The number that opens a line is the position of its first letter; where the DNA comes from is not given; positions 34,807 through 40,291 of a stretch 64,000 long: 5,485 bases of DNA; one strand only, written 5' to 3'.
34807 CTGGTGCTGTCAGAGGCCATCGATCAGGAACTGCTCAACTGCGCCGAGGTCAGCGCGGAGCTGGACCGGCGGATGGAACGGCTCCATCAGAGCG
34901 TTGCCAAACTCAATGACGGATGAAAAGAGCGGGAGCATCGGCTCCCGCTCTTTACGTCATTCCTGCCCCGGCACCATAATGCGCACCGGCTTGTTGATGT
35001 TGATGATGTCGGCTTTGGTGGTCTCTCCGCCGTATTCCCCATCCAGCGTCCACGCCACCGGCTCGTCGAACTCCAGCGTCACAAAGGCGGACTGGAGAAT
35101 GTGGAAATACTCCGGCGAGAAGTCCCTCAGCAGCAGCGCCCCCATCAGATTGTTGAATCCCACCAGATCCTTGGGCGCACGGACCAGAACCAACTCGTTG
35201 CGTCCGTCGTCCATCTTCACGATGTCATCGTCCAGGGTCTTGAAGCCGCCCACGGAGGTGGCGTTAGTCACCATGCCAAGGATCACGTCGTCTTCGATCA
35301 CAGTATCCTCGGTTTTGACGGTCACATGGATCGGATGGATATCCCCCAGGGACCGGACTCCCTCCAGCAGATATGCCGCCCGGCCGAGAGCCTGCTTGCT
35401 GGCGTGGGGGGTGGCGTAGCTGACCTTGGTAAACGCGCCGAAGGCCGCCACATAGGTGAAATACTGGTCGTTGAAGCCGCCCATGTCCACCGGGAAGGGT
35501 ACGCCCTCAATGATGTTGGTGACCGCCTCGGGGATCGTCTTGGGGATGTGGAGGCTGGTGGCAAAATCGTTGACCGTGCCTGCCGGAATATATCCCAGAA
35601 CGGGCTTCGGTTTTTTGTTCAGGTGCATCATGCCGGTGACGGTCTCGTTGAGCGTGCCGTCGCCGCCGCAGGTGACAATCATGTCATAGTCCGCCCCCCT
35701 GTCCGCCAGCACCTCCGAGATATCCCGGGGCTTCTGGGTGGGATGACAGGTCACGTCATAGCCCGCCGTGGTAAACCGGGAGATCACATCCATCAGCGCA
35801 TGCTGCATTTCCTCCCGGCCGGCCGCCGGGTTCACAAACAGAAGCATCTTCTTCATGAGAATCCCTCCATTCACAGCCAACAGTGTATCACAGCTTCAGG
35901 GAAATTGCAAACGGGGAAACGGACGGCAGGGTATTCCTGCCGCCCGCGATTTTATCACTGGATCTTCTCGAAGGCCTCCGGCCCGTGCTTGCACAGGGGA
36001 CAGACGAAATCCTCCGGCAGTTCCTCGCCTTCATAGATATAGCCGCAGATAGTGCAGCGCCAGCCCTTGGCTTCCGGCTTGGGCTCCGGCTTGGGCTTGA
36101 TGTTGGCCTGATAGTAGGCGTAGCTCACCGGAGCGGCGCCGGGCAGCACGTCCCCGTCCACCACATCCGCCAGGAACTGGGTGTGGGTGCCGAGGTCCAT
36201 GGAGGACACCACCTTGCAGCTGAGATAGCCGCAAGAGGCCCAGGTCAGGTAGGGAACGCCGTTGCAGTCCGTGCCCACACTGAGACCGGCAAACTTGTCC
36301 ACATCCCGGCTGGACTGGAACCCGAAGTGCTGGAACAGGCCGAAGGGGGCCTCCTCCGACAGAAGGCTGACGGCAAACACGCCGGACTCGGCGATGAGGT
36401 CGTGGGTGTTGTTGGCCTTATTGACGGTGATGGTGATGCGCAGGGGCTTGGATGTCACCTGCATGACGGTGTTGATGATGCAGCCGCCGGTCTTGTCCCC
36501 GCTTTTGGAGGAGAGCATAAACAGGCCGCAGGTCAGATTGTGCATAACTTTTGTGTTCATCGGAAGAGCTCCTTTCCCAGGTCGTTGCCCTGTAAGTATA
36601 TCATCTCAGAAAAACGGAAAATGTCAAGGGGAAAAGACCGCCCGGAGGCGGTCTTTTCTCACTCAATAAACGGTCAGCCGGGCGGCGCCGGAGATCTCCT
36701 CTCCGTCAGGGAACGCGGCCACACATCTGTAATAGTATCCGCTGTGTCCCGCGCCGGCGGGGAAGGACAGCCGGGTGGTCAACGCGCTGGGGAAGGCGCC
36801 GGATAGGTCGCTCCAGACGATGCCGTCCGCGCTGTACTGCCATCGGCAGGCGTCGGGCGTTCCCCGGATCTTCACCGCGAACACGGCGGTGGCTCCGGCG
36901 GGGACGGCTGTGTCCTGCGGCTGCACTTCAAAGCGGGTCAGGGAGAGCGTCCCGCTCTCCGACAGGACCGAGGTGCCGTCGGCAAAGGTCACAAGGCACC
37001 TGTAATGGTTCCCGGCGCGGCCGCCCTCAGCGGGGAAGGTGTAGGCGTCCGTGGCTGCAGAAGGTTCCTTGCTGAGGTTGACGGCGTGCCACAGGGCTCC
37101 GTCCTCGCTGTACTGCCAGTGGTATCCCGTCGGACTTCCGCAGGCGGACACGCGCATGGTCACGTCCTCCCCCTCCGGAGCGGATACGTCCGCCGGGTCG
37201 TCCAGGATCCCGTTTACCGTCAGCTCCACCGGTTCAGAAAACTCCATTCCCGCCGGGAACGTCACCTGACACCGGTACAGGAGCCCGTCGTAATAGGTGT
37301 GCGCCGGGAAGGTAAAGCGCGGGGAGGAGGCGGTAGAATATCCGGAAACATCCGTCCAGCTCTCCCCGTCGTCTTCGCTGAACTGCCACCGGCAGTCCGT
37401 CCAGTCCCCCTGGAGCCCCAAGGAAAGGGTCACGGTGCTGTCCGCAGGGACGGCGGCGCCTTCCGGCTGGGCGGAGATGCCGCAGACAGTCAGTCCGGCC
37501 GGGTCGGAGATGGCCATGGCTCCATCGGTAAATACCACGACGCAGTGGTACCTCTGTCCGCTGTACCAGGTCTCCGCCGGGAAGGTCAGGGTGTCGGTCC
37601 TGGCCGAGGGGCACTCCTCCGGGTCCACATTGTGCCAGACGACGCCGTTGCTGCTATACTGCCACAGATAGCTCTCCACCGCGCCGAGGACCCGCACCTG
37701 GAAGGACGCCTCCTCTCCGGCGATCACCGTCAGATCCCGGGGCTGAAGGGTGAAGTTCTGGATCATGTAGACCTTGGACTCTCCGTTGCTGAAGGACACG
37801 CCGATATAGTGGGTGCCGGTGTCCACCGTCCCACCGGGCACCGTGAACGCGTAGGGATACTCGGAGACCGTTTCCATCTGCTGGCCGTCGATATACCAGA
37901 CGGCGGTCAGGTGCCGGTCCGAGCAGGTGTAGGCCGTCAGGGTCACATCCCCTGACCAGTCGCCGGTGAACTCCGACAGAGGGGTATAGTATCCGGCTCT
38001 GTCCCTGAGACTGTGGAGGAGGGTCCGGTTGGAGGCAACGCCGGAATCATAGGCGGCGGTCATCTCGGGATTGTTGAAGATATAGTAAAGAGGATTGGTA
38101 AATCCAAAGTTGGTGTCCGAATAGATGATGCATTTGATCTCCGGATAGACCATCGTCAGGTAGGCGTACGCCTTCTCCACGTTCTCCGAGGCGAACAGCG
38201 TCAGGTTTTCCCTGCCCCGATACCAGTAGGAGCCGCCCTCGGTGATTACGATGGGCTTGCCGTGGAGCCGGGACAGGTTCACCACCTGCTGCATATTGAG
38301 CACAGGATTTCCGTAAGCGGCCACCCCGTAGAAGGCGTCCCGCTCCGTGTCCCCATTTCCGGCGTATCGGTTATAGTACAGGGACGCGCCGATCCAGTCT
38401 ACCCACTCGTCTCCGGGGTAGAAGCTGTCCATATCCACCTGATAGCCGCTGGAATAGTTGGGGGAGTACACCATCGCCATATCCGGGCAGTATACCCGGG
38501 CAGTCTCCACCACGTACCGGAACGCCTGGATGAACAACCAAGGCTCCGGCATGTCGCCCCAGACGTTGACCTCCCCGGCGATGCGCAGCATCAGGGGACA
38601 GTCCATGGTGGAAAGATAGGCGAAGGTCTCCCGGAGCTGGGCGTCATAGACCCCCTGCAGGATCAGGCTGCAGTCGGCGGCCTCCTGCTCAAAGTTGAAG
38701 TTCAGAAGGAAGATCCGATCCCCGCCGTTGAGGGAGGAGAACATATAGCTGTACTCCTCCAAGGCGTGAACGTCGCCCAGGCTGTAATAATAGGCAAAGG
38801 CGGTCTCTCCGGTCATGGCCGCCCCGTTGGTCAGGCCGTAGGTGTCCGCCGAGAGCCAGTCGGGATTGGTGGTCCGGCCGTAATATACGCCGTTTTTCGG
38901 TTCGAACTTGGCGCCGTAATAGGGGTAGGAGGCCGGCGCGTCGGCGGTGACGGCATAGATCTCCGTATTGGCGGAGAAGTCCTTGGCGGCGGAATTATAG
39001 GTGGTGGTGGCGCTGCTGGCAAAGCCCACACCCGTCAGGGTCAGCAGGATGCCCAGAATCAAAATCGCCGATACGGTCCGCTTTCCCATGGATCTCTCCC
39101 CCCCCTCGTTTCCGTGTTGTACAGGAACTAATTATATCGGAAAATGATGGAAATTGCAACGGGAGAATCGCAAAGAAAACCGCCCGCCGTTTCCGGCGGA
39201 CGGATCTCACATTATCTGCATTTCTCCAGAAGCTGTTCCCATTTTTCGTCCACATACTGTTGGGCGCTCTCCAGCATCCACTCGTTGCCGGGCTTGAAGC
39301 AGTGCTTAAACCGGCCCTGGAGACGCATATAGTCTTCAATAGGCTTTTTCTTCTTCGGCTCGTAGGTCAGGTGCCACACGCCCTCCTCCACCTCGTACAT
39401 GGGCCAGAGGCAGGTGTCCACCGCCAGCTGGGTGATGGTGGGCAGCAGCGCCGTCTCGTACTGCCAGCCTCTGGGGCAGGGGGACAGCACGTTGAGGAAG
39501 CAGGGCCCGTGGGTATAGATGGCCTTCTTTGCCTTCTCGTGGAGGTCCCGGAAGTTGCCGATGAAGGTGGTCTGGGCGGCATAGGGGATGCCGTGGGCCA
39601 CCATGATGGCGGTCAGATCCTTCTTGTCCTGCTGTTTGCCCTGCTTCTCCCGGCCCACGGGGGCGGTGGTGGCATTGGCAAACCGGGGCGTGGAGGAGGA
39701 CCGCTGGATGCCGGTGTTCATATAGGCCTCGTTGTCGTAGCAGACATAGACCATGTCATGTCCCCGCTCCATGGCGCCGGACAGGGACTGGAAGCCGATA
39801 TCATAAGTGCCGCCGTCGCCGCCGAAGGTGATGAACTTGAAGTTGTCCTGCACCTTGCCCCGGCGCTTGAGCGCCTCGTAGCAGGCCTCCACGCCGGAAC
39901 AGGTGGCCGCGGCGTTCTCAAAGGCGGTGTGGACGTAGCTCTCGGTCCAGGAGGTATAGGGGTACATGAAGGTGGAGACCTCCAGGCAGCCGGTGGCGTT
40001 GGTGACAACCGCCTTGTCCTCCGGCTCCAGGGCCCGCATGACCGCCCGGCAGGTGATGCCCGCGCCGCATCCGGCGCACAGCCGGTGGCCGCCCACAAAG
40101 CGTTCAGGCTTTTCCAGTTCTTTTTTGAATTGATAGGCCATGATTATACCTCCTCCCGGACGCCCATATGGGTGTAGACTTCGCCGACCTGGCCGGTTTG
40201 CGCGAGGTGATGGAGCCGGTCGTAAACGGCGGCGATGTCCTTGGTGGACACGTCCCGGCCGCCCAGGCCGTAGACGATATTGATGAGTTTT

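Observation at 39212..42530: Isoleucine-specific T-box riboswitch controlling a four-subunit 2-oxoacid:ferredoxin oxidoreductase operon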

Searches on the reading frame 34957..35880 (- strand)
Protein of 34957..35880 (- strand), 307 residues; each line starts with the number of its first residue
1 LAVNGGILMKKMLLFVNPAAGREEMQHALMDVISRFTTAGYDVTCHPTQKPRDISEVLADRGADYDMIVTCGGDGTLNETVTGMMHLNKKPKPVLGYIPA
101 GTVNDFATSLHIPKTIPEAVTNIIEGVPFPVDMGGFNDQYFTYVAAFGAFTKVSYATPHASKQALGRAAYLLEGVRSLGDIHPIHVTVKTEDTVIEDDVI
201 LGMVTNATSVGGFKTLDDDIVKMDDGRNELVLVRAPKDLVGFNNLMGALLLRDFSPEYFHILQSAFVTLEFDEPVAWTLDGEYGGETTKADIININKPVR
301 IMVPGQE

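Call 63: search_protein_families(library=pfam, proteins=[window:34957-35880:-], max_evalue=0.00001)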
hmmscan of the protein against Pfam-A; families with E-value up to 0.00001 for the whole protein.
window:34957-35880:- (307 aa): 1 family
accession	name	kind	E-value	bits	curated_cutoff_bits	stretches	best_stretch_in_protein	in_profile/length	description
PF00781.29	DAGK_cat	-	5e-31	107.3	23.6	1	11-134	1-123/125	Diacylglycerol kinase catalytic domain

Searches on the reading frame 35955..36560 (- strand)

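Call 63: search_protein_families(library=pfam, proteins=[window:35955-36560:-], max_evalue=0.00001)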
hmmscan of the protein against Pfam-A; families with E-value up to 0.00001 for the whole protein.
window:35955-36560:- (201 aa): 2 families
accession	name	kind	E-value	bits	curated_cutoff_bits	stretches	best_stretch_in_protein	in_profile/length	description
PF01613.24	Flavin_Reduct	-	2.2e-32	112.7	27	1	6-153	1-148/153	Flavin reductase like domain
PF21349.2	RUBY_RBDX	-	4.9e-13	48.7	26.5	1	167-198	1-30/30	Rubrerythrin, rubredoxin-like domain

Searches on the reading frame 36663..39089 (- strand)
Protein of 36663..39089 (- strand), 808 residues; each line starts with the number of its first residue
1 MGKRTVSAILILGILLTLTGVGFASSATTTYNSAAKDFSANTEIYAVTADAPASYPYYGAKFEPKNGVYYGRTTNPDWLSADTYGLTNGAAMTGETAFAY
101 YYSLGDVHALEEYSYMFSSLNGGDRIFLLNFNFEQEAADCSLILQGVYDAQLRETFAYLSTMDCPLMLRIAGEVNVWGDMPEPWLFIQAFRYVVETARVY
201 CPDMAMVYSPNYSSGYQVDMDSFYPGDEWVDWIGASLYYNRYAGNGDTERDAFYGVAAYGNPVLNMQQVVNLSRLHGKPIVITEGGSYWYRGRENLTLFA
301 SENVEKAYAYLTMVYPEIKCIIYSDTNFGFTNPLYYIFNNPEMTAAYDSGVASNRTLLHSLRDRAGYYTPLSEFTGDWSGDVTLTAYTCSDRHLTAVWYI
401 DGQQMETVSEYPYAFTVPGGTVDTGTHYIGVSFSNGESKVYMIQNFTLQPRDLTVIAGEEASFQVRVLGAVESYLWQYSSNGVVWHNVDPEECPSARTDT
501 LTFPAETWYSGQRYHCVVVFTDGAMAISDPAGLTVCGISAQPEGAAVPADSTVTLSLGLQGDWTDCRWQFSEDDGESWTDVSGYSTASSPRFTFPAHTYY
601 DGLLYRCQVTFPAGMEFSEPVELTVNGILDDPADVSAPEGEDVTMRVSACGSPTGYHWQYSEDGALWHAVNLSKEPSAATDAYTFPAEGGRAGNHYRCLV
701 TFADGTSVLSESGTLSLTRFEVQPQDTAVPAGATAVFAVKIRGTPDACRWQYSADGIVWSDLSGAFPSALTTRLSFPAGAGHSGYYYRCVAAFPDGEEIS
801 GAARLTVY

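Call 12: search_protein_families(library=pfam, proteins=[window:36663-39089:-], max_evalue=0.0001)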
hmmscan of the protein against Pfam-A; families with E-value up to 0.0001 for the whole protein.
window:36663-39089:- (808 aa): 4 families
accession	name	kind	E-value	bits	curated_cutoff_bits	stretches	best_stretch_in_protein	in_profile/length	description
PF13927.12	Ig_3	-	4.5e-08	33.9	30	0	446-518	4-76/78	Immunoglobulin domain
PF07679.22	I-set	-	1.5e-07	31.9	23.7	0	719-752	2-36/90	Immunoglobulin I-set domain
PF02156.21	Glyco_hydro_26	-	5.2e-07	29.8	20.2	1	172-262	163-250/311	Glycosyl hydrolase family 26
PF13895.12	Ig_2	-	6.9e-07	29.8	27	0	588-625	42-79/79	Immunoglobulin domain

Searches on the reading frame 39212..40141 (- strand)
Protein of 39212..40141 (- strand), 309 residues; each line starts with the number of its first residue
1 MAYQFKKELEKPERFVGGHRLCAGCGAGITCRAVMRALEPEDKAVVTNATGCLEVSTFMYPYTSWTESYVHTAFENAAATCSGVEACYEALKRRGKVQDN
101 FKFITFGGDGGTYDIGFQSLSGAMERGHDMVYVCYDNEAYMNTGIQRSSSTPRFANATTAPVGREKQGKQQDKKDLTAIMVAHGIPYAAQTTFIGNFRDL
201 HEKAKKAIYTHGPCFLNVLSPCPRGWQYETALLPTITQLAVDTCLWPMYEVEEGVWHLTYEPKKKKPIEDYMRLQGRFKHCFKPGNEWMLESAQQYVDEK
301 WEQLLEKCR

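Call 11: search_protein_families(library=ncbifam, proteins=[window:39212-40141:-], max_evalue=0.00001)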
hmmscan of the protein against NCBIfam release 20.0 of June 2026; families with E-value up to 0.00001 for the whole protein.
window:39212-40141:- (309 aa): 10 families
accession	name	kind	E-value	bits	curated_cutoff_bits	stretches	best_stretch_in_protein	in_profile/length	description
NF008819.1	PRK11865.1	equivalog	1.5e-105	352.8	405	1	6-305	5-297/300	pyruvate synthase subunit PorB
NF008818.0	PRK11864.1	subfamily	1.3e-86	290.4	405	1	6-307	5-295/300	3-methyl-2-oxobutanoate dehydrogenase subunit beta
NF045792.1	OxalOxredbeta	equivalog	2.6e-74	250.1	590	1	8-303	10-302/311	oxalate oxidoreductase subunit beta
NF045766.1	PhenlGlyoxDHPadI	equivalog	4e-55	187.3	700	1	8-303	145-432/443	NADH-dependent phenylglyoxylate dehydrogenase subunit beta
TIGR02176.1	pyruv_ox_red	equivalog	1.8e-19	69.2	911.35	1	105-303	958-1161/1167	pyruvate:ferredoxin (flavodoxin) oxidoreductase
NF008820.0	PRK11866.1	equivalog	2.4e-16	59.9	402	1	21-222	17-201/287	2-oxoacid ferredoxin oxidoreductase subunit beta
TIGR02177.1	PorB_KorB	subfamily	7.6e-13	48.6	261.9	1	22-224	4-189/286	2-oxoacid:acceptor oxidoreductase, beta subunit, pyruvate/2-ketoisovalerate family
NF007207.0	PRK09628.1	equivalog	6.2e-09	35.9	364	1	20-222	17-202/277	2-oxoglutarate ferredoxin oxidoreductase subunit beta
NF041171.1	Oxoac_fdxbeta_Archa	equivalog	1.2e-08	34.7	423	1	22-223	6-190/296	2-oxoacid:ferredoxin oxidoreductase subunit beta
NF008821.0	PRK11869.1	equivalog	3.1e-08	32.8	438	1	99-224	83-202/286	2-oxoacid ferredoxin oxidoreductase subunit beta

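Call 12: search_protein_families(library=pfam, proteins=[window:39212-40141:-], max_evalue=0.0001)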
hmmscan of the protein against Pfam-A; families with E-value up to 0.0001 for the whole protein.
window:39212-40141:- (309 aa): 1 family
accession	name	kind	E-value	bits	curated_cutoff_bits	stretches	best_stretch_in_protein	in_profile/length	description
PF02775.26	TPP_enzyme_C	-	4.8e-21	75.6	21.9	1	50-218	2-151/151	Thiamine pyrophosphate enzyme, C-terminal TPP binding domain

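Call 44: search_solved_structures(query=window:39212-40141:-, max_evalue=1e-10, show_alignments=5)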
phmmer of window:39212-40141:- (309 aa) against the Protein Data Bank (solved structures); distinct sequences matched with E-value up to 1e-10: 5.
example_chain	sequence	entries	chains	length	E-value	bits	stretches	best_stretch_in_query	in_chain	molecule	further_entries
9bt4_C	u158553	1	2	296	3.1e-81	276.1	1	17-288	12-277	Pyruvate:Ferredoxin Oxidoreductase, subunit beta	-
5c4i_C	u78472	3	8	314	2.4e-64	220.6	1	10-286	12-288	Oxalate oxidoreductase subunit beta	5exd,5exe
1b0p_A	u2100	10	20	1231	5.4e-13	51.9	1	105-253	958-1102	PROTEIN (PYRUVATE-FERREDOXIN OXIDOREDUCTASE) | Pyruvate-Ferredoxin Oxidoreductase | PYRUVATE FERREDOXIN OXIDOREDUCTASE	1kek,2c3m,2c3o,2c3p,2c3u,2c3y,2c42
7plm_A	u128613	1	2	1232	5.4e-13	51.9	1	105-253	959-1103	Pyruvate:ferredoxin oxidoreductase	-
6cin_A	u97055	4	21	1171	9.5e-12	47.8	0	105-307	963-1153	PYRUVATE-FERREDOXIN OXIDOREDUCTASE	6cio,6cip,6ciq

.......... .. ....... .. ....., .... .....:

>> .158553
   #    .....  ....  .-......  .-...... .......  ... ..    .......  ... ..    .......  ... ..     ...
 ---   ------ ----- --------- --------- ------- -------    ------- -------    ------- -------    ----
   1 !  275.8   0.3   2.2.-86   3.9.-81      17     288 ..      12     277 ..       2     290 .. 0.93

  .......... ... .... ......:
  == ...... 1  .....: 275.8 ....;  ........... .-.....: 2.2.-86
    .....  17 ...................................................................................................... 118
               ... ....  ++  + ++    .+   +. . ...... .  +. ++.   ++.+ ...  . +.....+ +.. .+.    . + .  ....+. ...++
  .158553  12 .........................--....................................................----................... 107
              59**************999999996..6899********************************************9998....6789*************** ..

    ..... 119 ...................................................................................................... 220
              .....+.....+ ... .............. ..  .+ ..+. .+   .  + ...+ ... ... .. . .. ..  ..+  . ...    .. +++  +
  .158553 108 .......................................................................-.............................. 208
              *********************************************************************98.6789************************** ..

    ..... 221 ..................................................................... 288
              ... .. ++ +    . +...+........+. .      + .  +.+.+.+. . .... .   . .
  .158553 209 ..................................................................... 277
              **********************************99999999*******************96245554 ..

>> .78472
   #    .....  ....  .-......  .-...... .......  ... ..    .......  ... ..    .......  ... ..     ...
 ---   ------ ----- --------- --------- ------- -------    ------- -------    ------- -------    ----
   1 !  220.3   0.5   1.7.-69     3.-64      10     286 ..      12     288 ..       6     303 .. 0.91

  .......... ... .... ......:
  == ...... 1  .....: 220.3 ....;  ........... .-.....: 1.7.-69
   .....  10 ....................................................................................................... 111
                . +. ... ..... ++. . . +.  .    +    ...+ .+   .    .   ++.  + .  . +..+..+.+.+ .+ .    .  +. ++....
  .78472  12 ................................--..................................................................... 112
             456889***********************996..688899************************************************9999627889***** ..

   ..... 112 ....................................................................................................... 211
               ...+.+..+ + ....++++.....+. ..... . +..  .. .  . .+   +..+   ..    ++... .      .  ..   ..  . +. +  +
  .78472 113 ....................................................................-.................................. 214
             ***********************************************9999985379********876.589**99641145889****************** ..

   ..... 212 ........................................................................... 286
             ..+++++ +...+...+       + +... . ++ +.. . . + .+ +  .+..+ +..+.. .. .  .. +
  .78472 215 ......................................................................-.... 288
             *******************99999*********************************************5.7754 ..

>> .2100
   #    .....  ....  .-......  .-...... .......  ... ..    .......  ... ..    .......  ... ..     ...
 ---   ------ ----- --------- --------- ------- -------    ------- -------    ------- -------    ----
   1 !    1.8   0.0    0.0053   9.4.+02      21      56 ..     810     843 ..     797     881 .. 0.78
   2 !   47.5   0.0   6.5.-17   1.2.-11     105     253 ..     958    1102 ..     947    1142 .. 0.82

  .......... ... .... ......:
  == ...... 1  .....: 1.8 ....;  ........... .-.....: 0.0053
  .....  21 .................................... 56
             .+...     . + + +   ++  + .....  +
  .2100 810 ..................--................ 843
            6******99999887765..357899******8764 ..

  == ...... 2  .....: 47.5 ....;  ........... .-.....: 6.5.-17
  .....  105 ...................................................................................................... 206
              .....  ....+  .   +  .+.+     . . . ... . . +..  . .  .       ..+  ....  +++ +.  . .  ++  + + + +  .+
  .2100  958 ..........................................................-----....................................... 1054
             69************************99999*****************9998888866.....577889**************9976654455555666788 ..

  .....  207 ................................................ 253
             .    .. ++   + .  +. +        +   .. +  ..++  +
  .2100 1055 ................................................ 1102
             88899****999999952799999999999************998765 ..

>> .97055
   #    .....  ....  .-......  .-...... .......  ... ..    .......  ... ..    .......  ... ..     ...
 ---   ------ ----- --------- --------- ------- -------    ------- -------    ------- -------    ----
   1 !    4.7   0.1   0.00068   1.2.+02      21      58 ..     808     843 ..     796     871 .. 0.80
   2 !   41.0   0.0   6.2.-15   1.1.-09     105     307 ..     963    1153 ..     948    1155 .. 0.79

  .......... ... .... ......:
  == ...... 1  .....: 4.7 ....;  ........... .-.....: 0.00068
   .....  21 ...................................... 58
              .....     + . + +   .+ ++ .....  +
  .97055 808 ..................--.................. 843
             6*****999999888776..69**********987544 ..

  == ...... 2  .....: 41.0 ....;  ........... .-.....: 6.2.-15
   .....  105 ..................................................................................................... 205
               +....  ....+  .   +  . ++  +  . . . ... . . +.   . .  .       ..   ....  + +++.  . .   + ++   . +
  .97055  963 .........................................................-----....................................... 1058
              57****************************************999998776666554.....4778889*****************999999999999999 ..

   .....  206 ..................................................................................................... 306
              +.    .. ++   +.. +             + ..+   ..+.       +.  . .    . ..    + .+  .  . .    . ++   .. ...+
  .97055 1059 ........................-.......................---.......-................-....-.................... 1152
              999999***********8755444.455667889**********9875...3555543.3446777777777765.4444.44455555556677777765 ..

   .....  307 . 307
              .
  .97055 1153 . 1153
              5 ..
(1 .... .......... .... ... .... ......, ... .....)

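Call 88: find_encoding_contigs(protein=window:39212-40141:-, flank=3000, max_places=4)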
Protein window:39212-40141:- (309 aa): no gene with exactly this product is on record in the collection.
